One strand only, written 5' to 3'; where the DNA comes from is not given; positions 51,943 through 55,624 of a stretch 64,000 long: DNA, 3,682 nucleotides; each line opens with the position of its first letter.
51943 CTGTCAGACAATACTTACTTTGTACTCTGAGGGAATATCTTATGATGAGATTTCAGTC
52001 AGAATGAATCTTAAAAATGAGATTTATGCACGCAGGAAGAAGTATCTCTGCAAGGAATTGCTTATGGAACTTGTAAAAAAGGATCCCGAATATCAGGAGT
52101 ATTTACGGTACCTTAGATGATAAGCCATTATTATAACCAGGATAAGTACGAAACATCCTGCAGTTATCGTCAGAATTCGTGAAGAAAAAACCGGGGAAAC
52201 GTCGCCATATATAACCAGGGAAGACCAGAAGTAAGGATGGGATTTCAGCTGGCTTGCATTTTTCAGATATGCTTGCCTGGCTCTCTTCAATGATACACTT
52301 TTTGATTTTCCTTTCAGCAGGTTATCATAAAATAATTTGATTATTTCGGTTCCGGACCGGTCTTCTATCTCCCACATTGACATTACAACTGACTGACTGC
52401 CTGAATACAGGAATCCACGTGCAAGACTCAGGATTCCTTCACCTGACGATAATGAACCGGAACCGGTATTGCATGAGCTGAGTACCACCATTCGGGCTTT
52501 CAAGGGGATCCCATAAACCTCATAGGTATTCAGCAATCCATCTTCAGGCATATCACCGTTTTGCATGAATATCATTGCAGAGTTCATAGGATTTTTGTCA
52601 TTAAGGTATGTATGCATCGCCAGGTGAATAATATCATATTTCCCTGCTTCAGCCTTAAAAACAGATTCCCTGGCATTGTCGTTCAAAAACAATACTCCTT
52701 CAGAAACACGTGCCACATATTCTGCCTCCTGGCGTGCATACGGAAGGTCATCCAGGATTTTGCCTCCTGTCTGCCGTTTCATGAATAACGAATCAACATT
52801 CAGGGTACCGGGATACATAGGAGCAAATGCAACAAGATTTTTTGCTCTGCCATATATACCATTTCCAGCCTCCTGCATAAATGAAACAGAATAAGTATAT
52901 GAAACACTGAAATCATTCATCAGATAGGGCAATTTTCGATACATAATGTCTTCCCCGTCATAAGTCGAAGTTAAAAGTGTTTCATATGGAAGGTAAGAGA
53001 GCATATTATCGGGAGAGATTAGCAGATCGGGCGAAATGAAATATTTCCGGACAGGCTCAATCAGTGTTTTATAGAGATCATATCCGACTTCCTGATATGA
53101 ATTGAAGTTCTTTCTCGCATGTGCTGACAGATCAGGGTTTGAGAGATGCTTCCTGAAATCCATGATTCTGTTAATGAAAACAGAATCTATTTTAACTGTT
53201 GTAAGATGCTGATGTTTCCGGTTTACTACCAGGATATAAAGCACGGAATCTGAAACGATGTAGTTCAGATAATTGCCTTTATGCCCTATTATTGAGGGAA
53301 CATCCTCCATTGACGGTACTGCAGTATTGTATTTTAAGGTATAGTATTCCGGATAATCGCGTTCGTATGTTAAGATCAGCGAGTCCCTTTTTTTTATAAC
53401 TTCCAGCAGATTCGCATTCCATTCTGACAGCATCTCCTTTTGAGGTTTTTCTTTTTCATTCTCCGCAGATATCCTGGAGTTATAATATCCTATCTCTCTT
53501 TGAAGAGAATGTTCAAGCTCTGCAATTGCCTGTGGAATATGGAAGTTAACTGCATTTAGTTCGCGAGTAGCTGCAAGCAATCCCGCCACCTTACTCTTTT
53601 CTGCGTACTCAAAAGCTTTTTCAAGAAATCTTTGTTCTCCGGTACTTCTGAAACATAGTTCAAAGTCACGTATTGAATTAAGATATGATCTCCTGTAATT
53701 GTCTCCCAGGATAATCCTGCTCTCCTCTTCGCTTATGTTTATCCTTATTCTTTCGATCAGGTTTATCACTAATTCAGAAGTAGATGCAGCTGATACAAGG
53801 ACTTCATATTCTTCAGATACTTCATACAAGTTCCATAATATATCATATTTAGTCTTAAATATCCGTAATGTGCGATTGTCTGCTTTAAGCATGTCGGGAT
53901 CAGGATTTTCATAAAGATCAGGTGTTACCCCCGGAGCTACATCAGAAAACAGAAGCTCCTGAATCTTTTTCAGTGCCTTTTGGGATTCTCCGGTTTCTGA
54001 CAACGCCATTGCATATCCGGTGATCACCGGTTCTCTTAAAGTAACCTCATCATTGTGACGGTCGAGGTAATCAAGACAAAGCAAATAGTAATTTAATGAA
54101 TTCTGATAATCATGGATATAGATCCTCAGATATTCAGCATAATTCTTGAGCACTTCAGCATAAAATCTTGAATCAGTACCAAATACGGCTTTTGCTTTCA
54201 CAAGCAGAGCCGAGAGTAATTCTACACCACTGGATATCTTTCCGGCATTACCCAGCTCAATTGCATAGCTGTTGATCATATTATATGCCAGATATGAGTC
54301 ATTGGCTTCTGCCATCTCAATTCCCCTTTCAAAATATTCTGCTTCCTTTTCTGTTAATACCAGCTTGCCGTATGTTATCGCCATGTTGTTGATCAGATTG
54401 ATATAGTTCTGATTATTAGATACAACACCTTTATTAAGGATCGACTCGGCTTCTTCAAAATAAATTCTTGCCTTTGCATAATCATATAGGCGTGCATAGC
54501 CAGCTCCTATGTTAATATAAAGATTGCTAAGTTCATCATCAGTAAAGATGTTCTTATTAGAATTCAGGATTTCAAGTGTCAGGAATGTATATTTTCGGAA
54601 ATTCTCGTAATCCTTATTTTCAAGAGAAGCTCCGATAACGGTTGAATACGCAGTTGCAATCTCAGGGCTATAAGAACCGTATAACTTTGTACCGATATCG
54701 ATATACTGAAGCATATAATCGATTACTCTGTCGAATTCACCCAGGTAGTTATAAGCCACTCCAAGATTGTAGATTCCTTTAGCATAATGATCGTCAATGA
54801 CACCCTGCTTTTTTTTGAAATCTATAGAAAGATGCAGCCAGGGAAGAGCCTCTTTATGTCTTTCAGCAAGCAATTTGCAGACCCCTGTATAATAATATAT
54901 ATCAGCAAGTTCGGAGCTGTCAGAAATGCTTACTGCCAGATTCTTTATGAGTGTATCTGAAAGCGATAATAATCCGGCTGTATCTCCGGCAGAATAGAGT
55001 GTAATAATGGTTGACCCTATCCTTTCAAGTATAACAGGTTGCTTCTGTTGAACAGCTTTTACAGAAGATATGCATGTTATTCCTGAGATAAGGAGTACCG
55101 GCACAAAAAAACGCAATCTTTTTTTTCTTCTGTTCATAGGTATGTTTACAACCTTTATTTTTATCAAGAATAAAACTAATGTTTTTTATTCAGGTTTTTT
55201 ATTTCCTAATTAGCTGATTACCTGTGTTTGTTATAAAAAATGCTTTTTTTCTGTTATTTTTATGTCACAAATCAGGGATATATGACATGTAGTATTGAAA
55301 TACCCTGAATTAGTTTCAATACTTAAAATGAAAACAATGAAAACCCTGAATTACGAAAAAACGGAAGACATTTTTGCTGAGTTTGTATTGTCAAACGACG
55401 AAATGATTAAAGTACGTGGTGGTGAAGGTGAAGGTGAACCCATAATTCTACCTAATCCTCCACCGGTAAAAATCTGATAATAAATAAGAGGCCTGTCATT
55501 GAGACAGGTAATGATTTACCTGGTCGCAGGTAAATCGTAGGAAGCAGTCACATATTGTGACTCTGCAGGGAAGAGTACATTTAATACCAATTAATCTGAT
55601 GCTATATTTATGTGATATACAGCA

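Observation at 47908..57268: Candidate secreted-peptide sensing and regulated-proteolysis module: C39-ABC exporter, HlyD, ECF-like sigma, TPR-CHAT, GG-leader peptide, membrane TPR anti-sigma-like protein and a sensor-less histidine kinase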

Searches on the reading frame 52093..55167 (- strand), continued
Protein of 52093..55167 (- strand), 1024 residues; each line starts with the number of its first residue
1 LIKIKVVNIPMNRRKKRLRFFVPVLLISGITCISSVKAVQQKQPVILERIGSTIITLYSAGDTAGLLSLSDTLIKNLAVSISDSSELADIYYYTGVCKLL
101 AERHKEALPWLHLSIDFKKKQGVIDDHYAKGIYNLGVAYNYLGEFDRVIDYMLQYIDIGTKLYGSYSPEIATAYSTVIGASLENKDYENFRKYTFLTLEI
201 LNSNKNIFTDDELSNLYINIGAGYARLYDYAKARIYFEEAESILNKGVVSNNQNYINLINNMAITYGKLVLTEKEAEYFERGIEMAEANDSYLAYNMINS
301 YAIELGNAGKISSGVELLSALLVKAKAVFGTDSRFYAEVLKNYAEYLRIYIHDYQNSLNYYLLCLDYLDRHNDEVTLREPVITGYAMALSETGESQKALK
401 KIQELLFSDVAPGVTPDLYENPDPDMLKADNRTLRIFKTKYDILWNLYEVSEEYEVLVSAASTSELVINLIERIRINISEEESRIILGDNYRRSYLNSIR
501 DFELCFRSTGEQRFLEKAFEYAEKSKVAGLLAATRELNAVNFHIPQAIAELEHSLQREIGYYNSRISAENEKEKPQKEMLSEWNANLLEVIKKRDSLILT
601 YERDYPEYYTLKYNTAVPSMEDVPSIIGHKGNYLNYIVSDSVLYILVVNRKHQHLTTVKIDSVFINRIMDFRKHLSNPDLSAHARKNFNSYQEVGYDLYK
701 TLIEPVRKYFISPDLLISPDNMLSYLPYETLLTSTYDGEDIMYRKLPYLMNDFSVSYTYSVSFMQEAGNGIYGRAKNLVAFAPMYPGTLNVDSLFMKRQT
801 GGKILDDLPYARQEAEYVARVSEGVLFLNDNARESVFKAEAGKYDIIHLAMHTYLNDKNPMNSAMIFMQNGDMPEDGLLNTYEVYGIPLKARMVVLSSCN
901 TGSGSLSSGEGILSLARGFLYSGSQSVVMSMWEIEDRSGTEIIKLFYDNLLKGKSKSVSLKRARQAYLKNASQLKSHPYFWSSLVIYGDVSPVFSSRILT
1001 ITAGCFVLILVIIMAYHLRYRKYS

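Call 45: predict_structure(alignment_id=A1)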
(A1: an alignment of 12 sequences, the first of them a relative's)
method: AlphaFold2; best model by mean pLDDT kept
length: 1024 residues; sequences in the alignment: 12
mean_pLDDT: 63.8   pTM: 0.49
mean pLDDT of the five models: 63.8, 61.7, 59.1, 58.7, 58.0
residues with pLDDT >= 90: 115; 70-90: 411; 50-70: 173; < 50: 325
segments of 3 or more residues with pLDDT < 50: 1-19, 30-44, 530-545, 597-599, 605-620, 676-681, 758-947, 953-957, 959-961, 967-997, 1022-1024
pLDDT, mean of each block of 10 residues (from residue 1): 29 44 52 32 54 85 87 70 71 91 89 89 87 91 87 93 88 91 81 86 80 88 75 79 73 78 72 76 77 80 80 90 87 88 93 92 91 80 92 89 81 73 79 85 89 88 86 63 50 72 79 71 56 37 45 63 77 76 81 57 36 34 53 66 70 73 71 50 66 87 87 69 57 78 70 59 30 23 27 37 36 42 34 37 32 29 25 28 26 29 25 28 27 29 46 46 47 31 24 39 74 72 47
secondary structure, 60 per line:
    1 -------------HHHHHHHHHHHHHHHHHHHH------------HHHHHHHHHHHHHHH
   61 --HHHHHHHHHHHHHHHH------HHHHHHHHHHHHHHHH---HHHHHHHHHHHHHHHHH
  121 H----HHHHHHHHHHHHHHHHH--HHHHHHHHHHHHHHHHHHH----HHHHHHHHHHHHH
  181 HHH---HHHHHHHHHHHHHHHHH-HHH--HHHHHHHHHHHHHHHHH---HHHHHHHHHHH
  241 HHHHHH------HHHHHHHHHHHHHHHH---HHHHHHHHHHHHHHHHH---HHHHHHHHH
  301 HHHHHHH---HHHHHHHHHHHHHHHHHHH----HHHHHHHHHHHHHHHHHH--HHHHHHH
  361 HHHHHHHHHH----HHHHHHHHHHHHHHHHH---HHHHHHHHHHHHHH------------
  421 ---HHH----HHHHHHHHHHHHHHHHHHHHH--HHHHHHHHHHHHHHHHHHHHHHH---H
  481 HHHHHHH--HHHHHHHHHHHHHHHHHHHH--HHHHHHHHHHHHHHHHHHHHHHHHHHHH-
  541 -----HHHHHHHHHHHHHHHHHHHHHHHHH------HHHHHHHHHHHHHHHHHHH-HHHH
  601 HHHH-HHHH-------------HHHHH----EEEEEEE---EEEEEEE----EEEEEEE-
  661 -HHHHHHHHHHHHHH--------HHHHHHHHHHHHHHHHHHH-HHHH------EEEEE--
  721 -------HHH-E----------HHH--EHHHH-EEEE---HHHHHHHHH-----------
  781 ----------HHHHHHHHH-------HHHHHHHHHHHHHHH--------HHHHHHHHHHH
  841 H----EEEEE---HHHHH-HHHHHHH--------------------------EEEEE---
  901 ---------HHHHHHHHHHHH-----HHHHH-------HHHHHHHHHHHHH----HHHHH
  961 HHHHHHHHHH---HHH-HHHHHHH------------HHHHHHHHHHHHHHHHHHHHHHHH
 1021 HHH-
elements in order (helices of 4 or more, strands of 3 or more residues): H14-33 H46-60 H63-78 H85-100 H104-121 H126-142 H145-163 H168-183 H187-203 H210-226 H230-246 H253-268 H272-288 H292-307 H311-329 H334-351 H354-370 H375-391 H395-408 H431-451 H454-476 H480-487 H490-509 H512-539 H546-570 H577-595 H597-604 H606-609 H623-627 E632-638 E642-648 E653-659 H662-675 H684-702 H704-707 E714-718 H749-752 E754-757 H761-769 H791-799 H807-821 H830-841 E846-850 H854-858 H860-866 E893-897 H910-921 H927-931 H939-951 H956-970 H978-984 H997-1023

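Call 62: search_protein_families(library=padloc, proteins=[window:52093-55167:-], max_evalue=0.001)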
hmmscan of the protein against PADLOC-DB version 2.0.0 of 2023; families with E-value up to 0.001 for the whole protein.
window:52093-55167:- (1024 aa): 0 families

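Call 84: search_protein_families(library=ncbifam, proteins=[L089:4189-5115:-, L086:328-636:-, L089:9182-9436:+, L086:1011-1187:+, L087:3987-4562:+], max_evalue=0.01)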
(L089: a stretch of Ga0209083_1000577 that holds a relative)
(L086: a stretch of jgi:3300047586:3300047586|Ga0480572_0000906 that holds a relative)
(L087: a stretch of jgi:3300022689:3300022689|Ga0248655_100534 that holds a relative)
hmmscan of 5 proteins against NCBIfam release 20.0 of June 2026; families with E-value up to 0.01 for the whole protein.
L089:4189-5115:- (308 aa): 4 families
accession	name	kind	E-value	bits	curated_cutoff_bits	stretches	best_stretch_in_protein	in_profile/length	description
TIGR04185.1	ATPgraspMvdC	equivalog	4.6e-24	85.1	425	1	2-305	1-317/318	MvdC family ATP-grasp ribosomal peptide maturase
TIGR04187.1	GRASP_SAV_5884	subfamily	5.9e-22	78.3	350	1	2-304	2-311/312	ATP-grasp ribosomal peptide maturase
TIGR04184.1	ATPgraspMvdD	equivalog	1.2e-20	73.9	475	1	3-305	2-320/321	MvdD family ATP-grasp ribosomal peptide maturase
TIGR04192.1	GRASP_w_spasm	equivalog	4.7e-13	49.2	230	2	243-303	257-317/318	grasp-with-spasm system ATP-grasp peptide maturase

L086:328-636:- (102 aa): 0 families

L089:9182-9436:+ (84 aa): 0 families

L086:1011-1187:+ (58 aa): 0 families

L087:3987-4562:+ (191 aa): 0 families

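Call 85: search_protein_families(library=pfam, proteins=[L089:4189-5115:-, L086:328-636:-, L089:9182-9436:+, L086:1011-1187:+, L087:3987-4562:+], max_evalue=0.01)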
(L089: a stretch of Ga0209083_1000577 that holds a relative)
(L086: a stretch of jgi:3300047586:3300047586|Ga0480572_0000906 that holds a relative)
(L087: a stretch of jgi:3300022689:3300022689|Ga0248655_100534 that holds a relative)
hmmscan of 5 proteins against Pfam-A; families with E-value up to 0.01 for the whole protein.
L089:4189-5115:- (308 aa): 1 family
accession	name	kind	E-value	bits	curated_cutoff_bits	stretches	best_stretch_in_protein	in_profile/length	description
PF21068.3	ATPgraspMvdD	-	3.6e-06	27.5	27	1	1-112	1-115/121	MvdD pre-ATP grasp domain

L086:328-636:- (102 aa): 0 families

L089:9182-9436:+ (84 aa): 0 families

L086:1011-1187:+ (58 aa): 0 families

L087:3987-4562:+ (191 aa): 0 families

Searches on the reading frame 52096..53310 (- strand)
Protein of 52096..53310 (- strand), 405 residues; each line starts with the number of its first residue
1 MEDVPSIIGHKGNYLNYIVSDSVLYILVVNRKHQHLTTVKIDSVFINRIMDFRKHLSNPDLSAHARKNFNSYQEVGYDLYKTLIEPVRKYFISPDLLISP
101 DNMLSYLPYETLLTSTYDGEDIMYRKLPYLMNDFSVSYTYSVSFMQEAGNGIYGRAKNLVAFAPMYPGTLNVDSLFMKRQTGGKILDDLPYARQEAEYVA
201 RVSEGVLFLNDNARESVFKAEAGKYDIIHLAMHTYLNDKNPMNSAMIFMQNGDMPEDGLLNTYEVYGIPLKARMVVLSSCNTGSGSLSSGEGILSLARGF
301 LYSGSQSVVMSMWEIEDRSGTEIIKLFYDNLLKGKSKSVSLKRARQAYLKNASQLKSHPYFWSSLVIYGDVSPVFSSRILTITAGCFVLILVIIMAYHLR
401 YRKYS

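Call 54: predict_structure(alignment_id=A3)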
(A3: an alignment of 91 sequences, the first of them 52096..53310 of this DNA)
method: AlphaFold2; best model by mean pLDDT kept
length: 405 residues; sequences in the alignment: 91
mean_pLDDT: 89.1   pTM: 0.90
mean pLDDT of the five models: 89.1, 88.8, 88.6, 87.5, 87.3
residues with pLDDT >= 90: 278; 70-90: 93; 50-70: 27; < 50: 7
segments of 3 or more residues with pLDDT < 50: 283-287
pLDDT, mean of each block of 10 residues (from residue 1): 90 96 97 97 95 85 84 97 98 98 90 94 95 97 87 76 86 60 73 96 95 94 95 85 88 76 93 88 48 85 95 87 97 96 97 92 93 86 92 95 79
secondary structure, 60 per line:
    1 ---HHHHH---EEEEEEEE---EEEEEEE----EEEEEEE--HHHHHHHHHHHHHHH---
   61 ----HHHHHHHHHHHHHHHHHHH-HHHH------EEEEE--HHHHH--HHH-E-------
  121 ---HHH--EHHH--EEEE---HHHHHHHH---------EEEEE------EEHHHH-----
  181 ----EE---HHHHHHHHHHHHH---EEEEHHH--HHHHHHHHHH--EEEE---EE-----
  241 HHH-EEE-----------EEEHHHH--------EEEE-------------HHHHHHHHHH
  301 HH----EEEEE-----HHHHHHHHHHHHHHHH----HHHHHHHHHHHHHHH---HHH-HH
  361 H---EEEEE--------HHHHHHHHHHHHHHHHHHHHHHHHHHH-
elements in order: H4-8 E12-19 E23-29 E34-40 H43-57 H65-83 H85-88 E95-99 H102-106 E135-138 H142-149 E159-163 H172-175 H190-202 E206-209 H215-224 E227-230 E245-247 E259-261 H262-265 E274-277 H291-302 E307-311 H317-332 H337-351 E365-369 H378-404

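Call 57: fold_search(model_id=the predicted structure, library=pdb)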
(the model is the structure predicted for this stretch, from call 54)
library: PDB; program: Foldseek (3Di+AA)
matches with E <= 10: 1194; with E <= 0.001: 45
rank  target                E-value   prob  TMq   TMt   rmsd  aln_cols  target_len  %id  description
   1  7y8t_B                9.9e-15  1.00  0.58  0.37   7.3       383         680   13  Structure of Cas7-11-crRNA in complex with TPR-CHAT (released 2023-06-28)
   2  8eey_B                2.5e-14  1.00  0.58  0.34   5.6       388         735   11  Cas7-11 in complex with DR-mismatched target RNA, Csx29 and Csx30 (released 2022-11-16)
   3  8eex_B                8.7e-14  1.00  0.61  0.36   5.3       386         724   11  Cas7-11 in complex with Csx29 (released 2022-11-16)
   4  7y9x_B                1.4e-13  1.00  0.60  0.35   5.6       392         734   11  Structure of the Cas7-11-Csx29-guide RNA complex (released 2022-11-09)
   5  7zoq_A                1.6e-13  1.00  0.58  0.32   6.6       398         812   14  Cryo-EM structure of a CRISPR effector in complex with a caspase regulator (released 2022-11-30)
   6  7y84_C                3.3e-13  1.00  0.56  0.36   8.1       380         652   13  CryoEM structure of type III-E CRISPR Craspase gRAMP-crRNA in complex with TPR-CHAT protease (released 2022-12-14)
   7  8d9g_A                3.5e-13  1.00  0.57  0.36   8.7       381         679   13  gRAMP-TPR-CHAT Non match PFS target RNA(Craspase) (released 2023-06-14)
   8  7xsq_B                3.7e-13  1.00  0.57  0.36   8.3       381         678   13  Structure of the Craspase (released 2022-11-09)
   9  8gu6_D                4.9e-13  1.00  0.56  0.36   7.3       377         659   13  Structure of the SbCas7-11-crRNA-NTR-Csx29 complex (released 2023-01-18)
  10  8d9f_A                7.8e-13  1.00  0.58  0.37   7.9       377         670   12  gRAMP-TPR-CHAT (Craspase) (released 2023-06-14)
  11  7xsr_C                7.8e-13  1.00  0.58  0.37   8.4       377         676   13  Structure of Craspase-target RNA (released 2022-11-09)
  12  7x8a_D                1.2e-12  1.00  0.58  0.37   7.6       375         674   12  Cryo-EM structure of a bacterial protein complex (released 2022-11-16)
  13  7y85_D                1.5e-12  1.00  0.58  0.38   7.9       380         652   13  CryoEM structure of type III-E CRISPR Craspase gRAMP-crRNA in complex with TPR-CHAT protease bound to self RNA target (released 2022-12-14)
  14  8d9h_E                1.2e-11  1.00  0.57  0.36   7.8       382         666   13  gRAMP-TPR-CHAT match PFS target RNA(Craspase) (released 2023-06-14)
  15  7y83_D                1.5e-11  1.00  0.55  0.36   7.8       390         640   13  CryoEM structure of type III-E CRISPR Craspase gRAMP-crRNA in complex with TPR-CHAT protease bound to non-self RNA tar (released 2022-12-14)
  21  8rot_A                4.8e-10  1.00  0.49  0.24   9.0       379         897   13  Cryo-EM structure of the transmembrane anti-sigma factor DdvA (released 2024-11-06)
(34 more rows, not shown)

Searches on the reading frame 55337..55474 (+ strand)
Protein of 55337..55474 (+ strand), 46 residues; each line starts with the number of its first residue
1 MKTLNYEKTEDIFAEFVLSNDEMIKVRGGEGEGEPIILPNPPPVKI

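Call 72: find_homologous_proteins(query=window:55337-55474:+, max_evalue=0.001)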
Query seq(46 aa) (46 aa): 48 proteins with E <= 0.001 among 49 candidates.
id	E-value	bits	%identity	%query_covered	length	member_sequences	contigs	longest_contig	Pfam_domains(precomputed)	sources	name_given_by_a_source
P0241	2.1e-21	91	96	100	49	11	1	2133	-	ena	-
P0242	2.2e-21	91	96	100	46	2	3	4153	-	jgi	-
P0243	1.1e-19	86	93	100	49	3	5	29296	-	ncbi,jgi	-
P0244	5.6e-19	84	84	83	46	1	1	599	-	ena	-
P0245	6.1e-19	84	89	100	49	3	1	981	-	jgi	-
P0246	6.1e-19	84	87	83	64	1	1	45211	-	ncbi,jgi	-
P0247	7.3e-19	83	85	87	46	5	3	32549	-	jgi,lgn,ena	-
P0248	1.6e-18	82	89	100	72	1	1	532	-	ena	-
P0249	8.0e-17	77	87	100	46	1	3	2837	-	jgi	-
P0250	3.9e-13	66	74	100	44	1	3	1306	-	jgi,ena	jgi:hypothetical protein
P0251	5.2e-13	65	74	100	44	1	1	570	-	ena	-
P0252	1.5e-12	64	72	100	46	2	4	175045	-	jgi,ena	jgi:ABC-type ATPase involved in cell division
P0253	1.5e-12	64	70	100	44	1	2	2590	-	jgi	jgi:hypothetical protein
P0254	1.6e-12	64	72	70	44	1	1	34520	-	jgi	jgi:hypothetical protein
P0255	7.9e-12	62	72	70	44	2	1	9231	-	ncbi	-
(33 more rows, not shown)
